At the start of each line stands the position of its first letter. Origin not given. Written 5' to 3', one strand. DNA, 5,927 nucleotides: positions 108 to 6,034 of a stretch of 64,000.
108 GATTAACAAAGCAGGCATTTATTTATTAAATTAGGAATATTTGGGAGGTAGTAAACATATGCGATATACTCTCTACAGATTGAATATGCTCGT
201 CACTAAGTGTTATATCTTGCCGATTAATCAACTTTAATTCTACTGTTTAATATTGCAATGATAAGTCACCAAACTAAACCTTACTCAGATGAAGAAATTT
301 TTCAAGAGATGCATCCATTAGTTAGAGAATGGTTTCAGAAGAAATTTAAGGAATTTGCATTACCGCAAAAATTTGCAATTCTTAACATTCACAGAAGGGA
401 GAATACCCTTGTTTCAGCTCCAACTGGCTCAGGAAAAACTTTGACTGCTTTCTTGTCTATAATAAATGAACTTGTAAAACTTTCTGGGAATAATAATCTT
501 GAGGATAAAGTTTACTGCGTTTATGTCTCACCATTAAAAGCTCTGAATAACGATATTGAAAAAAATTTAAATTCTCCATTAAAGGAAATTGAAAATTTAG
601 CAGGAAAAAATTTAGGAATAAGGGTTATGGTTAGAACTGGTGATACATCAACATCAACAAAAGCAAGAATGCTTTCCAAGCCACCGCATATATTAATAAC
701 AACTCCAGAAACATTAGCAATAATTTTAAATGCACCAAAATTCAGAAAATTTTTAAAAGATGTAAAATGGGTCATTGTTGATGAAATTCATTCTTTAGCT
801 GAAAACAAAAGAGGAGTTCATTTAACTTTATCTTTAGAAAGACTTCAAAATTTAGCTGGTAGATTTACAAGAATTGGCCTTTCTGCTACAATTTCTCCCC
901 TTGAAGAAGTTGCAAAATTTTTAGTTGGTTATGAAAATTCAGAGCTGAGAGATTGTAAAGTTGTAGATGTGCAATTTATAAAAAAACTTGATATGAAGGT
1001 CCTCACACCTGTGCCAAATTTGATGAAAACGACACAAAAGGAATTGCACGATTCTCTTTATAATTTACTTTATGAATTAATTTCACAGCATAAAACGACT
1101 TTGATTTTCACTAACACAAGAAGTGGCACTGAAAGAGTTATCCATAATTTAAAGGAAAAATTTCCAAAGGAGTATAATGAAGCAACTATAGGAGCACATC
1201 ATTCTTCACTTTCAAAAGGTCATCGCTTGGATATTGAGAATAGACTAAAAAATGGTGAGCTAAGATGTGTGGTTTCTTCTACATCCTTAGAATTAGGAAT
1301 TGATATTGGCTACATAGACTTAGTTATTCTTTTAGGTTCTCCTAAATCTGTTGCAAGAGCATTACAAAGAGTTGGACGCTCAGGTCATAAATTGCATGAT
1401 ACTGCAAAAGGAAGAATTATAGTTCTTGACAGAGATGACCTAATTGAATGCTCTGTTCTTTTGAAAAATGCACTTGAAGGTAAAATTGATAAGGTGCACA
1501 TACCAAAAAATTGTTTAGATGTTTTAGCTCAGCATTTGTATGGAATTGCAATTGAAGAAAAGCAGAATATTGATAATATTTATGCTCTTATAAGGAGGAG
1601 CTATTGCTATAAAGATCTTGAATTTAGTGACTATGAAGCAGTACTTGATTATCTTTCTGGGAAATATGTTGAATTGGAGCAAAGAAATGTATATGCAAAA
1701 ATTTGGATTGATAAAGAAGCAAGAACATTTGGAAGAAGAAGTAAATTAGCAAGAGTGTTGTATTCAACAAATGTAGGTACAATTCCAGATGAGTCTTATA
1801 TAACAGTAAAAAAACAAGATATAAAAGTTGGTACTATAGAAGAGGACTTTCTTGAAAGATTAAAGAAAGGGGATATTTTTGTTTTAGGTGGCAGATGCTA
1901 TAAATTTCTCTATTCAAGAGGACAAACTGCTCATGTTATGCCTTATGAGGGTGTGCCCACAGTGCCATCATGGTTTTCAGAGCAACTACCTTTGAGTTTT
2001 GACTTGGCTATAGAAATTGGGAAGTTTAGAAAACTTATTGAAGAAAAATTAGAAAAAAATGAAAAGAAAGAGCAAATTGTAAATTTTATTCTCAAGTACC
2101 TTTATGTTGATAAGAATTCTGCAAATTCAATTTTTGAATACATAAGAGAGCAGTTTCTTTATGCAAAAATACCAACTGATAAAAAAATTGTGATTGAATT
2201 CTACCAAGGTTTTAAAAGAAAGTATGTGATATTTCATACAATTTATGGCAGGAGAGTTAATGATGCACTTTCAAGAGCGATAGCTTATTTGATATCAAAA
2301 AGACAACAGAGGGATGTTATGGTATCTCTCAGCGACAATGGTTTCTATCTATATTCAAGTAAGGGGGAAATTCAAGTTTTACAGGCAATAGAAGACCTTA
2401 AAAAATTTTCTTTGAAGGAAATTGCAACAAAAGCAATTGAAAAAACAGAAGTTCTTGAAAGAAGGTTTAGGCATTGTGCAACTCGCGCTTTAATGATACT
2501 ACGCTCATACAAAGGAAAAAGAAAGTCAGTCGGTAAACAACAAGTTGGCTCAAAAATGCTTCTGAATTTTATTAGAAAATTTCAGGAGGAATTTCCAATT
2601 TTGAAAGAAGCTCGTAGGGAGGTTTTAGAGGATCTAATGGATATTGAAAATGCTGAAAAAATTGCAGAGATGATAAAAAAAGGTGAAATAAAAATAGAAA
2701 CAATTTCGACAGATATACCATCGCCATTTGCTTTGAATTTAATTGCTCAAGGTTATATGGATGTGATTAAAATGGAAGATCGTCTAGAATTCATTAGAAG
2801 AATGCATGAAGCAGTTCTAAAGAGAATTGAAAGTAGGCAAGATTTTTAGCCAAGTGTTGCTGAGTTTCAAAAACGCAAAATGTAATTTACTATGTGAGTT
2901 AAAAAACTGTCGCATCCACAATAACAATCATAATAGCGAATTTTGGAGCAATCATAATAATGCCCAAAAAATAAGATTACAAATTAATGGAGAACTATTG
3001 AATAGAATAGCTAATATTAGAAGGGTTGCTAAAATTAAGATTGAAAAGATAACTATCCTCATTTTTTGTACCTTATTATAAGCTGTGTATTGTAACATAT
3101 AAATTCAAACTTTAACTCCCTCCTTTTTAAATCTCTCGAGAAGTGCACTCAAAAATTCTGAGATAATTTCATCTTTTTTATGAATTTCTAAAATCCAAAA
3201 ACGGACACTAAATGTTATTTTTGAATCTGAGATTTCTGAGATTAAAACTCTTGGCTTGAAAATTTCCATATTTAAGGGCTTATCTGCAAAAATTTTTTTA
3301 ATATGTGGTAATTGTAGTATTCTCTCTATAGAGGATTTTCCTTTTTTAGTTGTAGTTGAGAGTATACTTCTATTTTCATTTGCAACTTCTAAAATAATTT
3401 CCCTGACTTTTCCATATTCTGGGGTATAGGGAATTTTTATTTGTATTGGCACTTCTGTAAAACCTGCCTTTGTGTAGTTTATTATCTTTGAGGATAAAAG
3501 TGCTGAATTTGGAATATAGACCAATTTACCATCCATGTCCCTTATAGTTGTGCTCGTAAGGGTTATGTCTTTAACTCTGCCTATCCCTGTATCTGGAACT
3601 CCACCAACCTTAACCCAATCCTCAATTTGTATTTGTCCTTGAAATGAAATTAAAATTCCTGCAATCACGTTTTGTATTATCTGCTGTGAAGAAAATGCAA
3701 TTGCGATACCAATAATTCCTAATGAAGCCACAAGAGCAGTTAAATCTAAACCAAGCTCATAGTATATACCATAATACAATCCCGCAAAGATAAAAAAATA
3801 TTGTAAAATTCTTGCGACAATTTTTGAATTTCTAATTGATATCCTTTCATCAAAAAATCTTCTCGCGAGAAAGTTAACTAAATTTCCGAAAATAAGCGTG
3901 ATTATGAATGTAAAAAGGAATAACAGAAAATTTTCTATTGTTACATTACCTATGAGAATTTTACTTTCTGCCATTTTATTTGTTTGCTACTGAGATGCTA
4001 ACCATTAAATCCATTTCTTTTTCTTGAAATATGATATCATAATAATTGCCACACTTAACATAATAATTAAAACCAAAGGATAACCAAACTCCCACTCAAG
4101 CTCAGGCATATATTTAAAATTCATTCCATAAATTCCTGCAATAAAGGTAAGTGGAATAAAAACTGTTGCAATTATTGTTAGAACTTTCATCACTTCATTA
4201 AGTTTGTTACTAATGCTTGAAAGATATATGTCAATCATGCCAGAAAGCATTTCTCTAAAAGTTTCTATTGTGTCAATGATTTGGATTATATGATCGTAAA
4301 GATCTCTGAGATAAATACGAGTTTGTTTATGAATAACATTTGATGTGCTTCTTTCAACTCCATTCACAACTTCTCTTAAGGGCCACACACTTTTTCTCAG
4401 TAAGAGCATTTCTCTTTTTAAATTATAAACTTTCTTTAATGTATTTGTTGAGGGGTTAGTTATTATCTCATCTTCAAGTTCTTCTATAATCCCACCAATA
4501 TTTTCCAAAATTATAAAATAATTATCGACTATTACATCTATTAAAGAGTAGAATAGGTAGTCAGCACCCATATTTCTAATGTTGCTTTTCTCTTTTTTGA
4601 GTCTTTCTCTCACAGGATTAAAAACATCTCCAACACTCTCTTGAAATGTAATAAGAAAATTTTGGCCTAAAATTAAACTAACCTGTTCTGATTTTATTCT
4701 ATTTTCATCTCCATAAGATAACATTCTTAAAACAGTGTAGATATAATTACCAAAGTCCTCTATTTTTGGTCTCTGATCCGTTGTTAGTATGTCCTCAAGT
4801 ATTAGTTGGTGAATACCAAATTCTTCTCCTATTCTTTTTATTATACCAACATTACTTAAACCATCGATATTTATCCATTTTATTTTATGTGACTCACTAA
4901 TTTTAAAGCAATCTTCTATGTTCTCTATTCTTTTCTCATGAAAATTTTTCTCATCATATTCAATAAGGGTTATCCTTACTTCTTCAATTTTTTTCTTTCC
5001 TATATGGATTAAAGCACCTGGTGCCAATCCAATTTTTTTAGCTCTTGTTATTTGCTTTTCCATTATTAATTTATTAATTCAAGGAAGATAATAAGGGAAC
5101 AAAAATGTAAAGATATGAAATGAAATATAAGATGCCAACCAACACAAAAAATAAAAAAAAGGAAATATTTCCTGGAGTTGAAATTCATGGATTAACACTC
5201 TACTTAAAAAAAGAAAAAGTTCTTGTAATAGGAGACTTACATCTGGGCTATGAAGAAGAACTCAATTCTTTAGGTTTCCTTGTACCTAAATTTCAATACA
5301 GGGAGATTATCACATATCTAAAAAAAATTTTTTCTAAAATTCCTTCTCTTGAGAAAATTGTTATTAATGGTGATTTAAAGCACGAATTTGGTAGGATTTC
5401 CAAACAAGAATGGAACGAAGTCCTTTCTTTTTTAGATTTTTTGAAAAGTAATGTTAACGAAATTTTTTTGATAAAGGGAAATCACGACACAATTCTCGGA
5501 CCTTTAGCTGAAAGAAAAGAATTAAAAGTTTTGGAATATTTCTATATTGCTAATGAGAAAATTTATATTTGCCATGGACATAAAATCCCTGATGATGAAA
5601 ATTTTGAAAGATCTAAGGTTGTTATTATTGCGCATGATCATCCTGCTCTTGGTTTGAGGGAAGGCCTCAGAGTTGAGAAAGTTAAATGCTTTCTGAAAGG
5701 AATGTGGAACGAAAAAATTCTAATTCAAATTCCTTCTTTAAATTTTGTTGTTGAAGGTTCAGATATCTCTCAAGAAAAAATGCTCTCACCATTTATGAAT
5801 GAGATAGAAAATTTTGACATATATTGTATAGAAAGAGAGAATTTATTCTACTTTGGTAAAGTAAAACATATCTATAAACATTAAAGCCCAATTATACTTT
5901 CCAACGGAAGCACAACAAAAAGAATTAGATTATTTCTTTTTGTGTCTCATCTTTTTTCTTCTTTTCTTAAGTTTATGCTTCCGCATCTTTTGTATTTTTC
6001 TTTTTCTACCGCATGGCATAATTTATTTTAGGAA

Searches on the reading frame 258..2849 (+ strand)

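Call 26: search_protein_families(library=pfam, proteins=[window:258-2849:+], max_evalue=0.001)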
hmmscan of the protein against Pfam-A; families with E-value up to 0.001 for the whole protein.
window:258-2849:+ (863 aa): 6 families
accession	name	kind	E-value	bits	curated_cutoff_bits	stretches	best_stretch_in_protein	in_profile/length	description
PF08494.16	DEAD_assoc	-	1.7e-60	204.6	23.5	1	638-825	1-191/191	DEAD/H associated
PF00270.35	DEAD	-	2.3e-33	115.7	26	1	37-216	4-165/167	DEAD/DEAH box helicase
PF19306.5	WH_Lhr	-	2.5e-33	115.2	27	1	406-564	4-162/168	Large helicase-related protein, winged helix domain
PF00271.37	Helicase_C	-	5.8e-19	68.8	23.5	1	269-376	4-107/110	Helicase conserved C-terminal domain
PF04851.21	ResIII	-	3.8e-12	46.9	22.5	1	37-212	8-162/164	Type III restriction enzyme, res subunit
PF22590.2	Cas3-like_C_2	-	0.00025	21.7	27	1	278-375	2-101/106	CRISPR-associated nuclease/helicase Cas3, C-terminal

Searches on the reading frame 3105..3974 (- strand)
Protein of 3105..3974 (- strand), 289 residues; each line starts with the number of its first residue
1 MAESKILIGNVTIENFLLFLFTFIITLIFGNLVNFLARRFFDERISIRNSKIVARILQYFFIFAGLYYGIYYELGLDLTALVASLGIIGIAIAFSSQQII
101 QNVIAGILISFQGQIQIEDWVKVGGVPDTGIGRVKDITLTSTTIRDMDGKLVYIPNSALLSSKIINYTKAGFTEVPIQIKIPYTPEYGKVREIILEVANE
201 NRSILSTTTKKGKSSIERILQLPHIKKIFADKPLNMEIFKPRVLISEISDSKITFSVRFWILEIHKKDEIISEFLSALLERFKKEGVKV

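Call 26: search_protein_families(library=pfam, proteins=[window:3105-3974:-], max_evalue=0.001)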
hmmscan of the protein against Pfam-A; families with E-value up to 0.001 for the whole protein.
window:3105-3974:- (289 aa): 3 families
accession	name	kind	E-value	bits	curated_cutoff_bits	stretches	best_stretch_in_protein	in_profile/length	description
PF00924.24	MS_channel_2nd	-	2e-21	76.3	20.2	1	99-169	2-68/68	Mechanosensitive ion channel, beta-domain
PF21082.3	MS_channel_3rd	-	9.5e-06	26.4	21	1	177-288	3-87/88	Mechanosensitive ion channel MscS, C-terminal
PF21088.3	MS_channel_1st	-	7.3e-05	23.1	23.1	1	73-97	18-42/42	Mechanosensitive ion channel, transmembrane helices 2/3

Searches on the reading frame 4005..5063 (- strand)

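Call 26: search_protein_families(library=pfam, proteins=[window:4005-5063:-], max_evalue=0.001)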
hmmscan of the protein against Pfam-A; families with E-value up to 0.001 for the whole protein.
window:4005-5063:- (352 aa): 1 family
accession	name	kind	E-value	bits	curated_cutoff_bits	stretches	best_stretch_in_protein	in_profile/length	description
PF01544.23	CorA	-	2.7e-75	253.9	27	1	60-348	3-292/292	CorA-like Mg2+ transporter protein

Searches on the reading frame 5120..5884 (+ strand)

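Call 26: search_protein_families(library=pfam, proteins=[window:5120-5884:+], max_evalue=0.001)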
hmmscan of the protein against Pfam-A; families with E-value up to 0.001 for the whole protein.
window:5120-5884:+ (254 aa): 1 family
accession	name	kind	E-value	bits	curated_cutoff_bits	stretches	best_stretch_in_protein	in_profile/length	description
PF00149.33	Metallophos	-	4.7e-13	50.4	21.5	1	33-170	2-152/191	Calcineurin-like phosphoesterase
